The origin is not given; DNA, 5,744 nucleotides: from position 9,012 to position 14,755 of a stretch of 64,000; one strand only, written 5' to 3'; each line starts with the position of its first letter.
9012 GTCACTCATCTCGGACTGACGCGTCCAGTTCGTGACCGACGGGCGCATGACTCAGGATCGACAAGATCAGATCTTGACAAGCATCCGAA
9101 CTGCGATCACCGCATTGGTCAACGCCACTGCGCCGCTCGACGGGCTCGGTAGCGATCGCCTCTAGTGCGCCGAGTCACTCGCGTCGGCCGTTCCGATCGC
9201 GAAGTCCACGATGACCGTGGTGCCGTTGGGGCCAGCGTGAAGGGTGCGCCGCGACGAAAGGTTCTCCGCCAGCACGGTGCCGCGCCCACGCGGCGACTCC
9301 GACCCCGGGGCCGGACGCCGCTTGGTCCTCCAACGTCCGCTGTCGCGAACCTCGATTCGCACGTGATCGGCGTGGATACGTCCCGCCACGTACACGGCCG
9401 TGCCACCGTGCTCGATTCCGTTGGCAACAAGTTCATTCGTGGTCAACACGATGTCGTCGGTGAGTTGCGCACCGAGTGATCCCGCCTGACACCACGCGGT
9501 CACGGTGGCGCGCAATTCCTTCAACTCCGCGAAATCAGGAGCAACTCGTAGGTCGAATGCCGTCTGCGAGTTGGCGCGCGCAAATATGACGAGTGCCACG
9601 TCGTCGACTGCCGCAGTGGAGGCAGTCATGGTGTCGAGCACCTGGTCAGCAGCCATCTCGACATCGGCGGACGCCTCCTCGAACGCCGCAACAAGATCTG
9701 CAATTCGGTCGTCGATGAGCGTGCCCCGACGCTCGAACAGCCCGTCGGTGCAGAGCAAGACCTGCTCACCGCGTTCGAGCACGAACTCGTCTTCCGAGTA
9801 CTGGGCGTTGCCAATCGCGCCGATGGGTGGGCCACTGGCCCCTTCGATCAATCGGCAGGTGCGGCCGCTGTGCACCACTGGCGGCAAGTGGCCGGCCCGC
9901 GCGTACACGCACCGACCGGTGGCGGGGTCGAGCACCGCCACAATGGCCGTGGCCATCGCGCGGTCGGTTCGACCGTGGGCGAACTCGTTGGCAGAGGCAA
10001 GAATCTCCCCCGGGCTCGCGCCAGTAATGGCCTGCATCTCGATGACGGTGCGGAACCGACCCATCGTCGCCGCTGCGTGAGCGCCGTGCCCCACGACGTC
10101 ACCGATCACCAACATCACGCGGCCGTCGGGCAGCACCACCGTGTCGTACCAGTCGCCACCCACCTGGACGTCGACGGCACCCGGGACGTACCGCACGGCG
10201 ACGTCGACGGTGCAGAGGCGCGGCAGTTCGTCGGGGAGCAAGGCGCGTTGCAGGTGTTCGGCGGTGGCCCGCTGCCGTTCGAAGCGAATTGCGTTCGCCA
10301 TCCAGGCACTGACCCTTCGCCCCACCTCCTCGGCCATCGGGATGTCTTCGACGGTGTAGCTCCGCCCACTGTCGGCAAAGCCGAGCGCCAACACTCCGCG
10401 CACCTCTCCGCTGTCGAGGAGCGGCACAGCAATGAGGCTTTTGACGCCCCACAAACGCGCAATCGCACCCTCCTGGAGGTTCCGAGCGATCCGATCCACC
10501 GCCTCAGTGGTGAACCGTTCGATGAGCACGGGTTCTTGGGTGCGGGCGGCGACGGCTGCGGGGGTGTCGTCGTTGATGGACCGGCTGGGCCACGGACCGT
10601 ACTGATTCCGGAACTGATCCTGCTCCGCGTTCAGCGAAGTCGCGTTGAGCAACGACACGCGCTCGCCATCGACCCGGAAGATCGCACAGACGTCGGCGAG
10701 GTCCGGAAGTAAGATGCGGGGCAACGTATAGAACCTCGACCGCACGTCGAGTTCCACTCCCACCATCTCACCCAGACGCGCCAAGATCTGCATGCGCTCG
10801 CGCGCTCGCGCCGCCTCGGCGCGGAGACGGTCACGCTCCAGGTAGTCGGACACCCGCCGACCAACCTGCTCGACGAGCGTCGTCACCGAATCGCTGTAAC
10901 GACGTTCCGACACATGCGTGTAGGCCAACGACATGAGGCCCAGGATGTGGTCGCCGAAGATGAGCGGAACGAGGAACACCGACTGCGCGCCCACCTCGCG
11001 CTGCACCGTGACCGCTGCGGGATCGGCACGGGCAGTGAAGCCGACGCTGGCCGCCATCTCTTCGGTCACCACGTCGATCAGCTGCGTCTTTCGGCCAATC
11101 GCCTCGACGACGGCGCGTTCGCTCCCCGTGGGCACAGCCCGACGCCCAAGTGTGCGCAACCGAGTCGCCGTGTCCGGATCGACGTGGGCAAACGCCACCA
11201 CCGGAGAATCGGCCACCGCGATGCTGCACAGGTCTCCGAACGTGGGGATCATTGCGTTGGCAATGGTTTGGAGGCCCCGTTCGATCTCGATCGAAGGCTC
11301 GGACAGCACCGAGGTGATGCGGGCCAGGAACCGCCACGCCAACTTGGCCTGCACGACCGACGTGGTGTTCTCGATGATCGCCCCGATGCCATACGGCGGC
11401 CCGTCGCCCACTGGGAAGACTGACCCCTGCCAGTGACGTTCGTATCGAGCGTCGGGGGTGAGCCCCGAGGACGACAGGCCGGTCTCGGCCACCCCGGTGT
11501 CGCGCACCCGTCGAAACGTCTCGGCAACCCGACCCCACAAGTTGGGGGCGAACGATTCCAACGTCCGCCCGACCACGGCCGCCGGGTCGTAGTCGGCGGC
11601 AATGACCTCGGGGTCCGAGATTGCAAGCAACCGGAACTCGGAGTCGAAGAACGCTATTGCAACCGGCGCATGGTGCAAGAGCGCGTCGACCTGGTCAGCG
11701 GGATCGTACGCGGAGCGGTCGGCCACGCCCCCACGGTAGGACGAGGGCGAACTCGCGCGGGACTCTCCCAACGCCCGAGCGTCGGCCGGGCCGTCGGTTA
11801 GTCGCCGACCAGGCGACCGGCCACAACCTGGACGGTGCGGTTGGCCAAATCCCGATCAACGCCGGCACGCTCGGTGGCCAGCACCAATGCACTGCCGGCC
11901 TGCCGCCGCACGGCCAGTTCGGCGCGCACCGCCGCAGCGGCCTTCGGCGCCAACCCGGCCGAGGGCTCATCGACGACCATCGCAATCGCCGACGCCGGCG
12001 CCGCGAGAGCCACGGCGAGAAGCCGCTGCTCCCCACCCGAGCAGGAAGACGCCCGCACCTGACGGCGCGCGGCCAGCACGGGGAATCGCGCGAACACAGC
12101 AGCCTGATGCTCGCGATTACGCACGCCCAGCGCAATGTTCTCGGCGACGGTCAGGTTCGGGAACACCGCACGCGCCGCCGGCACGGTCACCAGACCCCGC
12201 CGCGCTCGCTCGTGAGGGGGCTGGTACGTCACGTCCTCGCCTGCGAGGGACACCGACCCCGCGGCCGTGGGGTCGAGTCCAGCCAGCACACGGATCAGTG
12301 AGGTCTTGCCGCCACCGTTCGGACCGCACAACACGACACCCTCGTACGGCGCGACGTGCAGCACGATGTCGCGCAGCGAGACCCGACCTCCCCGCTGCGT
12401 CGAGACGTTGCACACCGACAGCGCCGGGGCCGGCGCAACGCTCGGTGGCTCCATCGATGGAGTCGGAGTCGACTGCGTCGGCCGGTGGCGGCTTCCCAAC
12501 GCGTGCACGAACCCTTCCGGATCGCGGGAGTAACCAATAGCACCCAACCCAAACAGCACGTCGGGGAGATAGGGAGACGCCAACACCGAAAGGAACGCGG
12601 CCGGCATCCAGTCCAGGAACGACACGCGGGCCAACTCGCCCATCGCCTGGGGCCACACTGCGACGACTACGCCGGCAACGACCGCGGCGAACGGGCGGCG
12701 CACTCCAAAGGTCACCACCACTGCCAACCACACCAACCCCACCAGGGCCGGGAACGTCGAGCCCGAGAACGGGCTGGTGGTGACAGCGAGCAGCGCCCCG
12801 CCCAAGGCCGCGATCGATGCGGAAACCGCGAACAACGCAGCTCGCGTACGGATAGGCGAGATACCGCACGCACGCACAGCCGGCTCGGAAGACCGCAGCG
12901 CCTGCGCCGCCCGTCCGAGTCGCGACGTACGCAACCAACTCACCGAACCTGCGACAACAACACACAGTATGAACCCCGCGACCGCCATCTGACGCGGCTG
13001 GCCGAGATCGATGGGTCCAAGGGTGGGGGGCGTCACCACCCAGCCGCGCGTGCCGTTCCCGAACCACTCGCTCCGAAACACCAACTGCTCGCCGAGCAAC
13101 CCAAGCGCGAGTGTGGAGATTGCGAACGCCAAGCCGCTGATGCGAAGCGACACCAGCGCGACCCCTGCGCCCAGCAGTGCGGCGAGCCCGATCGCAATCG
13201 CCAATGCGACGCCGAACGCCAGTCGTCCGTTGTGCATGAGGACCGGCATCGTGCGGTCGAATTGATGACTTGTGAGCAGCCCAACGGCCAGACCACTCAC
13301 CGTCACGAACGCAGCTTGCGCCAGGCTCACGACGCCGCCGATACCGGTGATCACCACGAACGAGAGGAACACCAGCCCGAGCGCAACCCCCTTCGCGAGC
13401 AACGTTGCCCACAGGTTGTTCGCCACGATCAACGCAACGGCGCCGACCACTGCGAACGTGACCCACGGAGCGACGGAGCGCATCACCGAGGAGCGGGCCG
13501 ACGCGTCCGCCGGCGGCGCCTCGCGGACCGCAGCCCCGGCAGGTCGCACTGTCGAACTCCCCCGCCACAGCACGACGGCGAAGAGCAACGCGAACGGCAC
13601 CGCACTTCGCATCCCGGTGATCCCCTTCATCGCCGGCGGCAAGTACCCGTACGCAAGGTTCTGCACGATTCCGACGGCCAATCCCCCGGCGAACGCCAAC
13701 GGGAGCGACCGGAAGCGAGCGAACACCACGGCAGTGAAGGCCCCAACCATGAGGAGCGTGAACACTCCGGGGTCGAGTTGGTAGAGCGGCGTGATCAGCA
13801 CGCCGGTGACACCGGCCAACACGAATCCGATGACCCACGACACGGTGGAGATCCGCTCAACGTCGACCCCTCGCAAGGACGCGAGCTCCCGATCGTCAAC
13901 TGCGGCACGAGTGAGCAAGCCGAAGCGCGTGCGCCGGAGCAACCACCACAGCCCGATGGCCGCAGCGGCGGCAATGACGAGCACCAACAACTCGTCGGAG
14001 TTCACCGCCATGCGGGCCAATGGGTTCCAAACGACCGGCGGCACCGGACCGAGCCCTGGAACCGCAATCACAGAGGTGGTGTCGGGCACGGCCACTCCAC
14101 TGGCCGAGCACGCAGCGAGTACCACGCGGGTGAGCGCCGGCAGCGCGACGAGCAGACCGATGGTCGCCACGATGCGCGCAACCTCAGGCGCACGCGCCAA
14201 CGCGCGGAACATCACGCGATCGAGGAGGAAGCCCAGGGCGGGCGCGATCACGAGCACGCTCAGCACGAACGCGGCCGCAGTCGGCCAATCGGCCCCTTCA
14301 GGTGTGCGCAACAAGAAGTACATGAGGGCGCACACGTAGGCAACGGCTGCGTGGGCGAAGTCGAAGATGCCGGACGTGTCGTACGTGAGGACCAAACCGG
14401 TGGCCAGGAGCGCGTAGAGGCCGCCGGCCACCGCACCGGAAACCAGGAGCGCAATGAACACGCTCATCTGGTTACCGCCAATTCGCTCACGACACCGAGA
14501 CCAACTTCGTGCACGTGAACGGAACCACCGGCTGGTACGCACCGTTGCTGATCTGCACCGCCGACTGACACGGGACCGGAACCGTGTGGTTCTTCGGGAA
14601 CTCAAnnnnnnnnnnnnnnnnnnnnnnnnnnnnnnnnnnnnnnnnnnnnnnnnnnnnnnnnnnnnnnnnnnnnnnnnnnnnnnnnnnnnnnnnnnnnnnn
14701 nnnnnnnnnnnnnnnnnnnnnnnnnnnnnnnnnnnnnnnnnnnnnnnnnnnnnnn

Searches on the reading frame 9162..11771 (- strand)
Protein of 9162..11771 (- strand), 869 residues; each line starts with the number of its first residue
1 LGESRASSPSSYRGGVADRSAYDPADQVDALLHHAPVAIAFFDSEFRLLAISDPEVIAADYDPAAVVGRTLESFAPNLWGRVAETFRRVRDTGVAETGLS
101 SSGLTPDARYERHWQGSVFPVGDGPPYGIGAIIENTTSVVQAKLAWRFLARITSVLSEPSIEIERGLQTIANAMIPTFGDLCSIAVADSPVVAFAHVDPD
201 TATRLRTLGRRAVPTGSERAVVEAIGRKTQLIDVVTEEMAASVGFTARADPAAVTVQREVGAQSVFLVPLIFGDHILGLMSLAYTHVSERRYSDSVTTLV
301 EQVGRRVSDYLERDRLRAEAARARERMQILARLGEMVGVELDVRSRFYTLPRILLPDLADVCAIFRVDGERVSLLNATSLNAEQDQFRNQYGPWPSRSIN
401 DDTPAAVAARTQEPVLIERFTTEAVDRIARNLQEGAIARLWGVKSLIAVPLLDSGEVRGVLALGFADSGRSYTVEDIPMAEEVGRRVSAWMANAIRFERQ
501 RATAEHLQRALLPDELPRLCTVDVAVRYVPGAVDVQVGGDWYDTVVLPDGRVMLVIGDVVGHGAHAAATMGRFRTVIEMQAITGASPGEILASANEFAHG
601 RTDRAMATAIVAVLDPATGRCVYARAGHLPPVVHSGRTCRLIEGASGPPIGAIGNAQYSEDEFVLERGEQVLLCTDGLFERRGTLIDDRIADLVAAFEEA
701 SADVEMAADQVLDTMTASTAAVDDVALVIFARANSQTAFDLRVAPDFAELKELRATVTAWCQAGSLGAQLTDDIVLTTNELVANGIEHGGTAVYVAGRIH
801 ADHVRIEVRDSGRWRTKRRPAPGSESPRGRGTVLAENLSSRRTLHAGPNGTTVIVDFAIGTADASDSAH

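Call 90: search_protein_families(library=pfam, proteins=[window:9162-11771:-], max_evalue=0.001)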
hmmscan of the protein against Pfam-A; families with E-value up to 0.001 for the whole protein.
window:9162-11771:- (869 aa): 6 families
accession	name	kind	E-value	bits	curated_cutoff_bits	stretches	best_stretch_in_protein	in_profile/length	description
PF07228.17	SpoIIE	-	5.7e-44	150.8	25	1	548-731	1-190/192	Stage II sporulation protein E (SpoIIE)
PF13185.12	GAF_2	-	5.1e-16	59.5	28.6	1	357-487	19-131/136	GAF domain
PF13581.12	HATPase_c_2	-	5.1e-14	52.8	27.4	1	745-855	3-125/127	Histidine kinase-like ATPase domain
PF01590.32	GAF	-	6e-14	53.2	22.4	1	359-488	19-130/133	GAF domain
PF13492.12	GAF_3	-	8.5e-10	39.6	27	0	359-489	19-125/129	GAF domain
PF08448.16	PAS_4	-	4.6e-07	30.5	23.1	1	32-138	1-107/110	PAS fold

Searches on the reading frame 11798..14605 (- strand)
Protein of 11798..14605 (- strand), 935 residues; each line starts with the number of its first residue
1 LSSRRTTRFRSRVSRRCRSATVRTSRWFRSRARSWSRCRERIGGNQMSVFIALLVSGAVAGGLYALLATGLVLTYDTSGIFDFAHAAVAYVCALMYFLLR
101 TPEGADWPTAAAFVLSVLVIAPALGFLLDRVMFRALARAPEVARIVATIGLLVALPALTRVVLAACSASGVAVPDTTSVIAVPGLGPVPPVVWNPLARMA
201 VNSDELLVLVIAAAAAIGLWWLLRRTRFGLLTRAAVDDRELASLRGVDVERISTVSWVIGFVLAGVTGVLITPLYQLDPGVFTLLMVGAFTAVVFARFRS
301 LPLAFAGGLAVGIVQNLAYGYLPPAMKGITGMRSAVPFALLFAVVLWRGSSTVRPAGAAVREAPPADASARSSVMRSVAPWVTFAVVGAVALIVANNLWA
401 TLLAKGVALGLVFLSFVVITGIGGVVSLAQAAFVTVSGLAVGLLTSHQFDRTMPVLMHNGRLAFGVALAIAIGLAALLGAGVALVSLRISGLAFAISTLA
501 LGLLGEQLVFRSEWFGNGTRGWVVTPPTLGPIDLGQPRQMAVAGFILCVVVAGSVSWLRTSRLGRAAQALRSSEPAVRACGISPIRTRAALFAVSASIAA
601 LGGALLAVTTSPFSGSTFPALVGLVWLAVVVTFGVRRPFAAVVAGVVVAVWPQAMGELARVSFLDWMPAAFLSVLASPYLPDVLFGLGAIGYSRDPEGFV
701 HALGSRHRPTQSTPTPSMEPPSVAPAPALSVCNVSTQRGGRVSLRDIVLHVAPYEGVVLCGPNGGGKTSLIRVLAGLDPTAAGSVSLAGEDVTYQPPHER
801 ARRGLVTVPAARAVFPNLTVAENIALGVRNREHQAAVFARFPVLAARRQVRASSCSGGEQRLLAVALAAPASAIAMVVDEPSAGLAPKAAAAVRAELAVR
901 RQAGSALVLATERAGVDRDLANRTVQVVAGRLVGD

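Call 90: search_protein_families(library=pfam, proteins=[window:11798-14605:-], max_evalue=0.001)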
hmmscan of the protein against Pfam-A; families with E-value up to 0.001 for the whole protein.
window:11798-14605:- (935 aa): 3 families
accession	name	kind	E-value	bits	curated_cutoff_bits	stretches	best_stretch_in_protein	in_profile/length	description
PF02653.21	BPD_transp_2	-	2e-43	148.9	26.8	2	54-345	2-269/269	Branched-chain amino acid transport system / permease component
PF00005.33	ABC_tran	-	2.4e-18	67.5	25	1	744-882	1-136/137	ABC transporter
PF13304.12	AAA_21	-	1.4e-07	32.3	27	0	847-911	230-297/304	AAA domain, putative AbiEii toxin, Type IV TA system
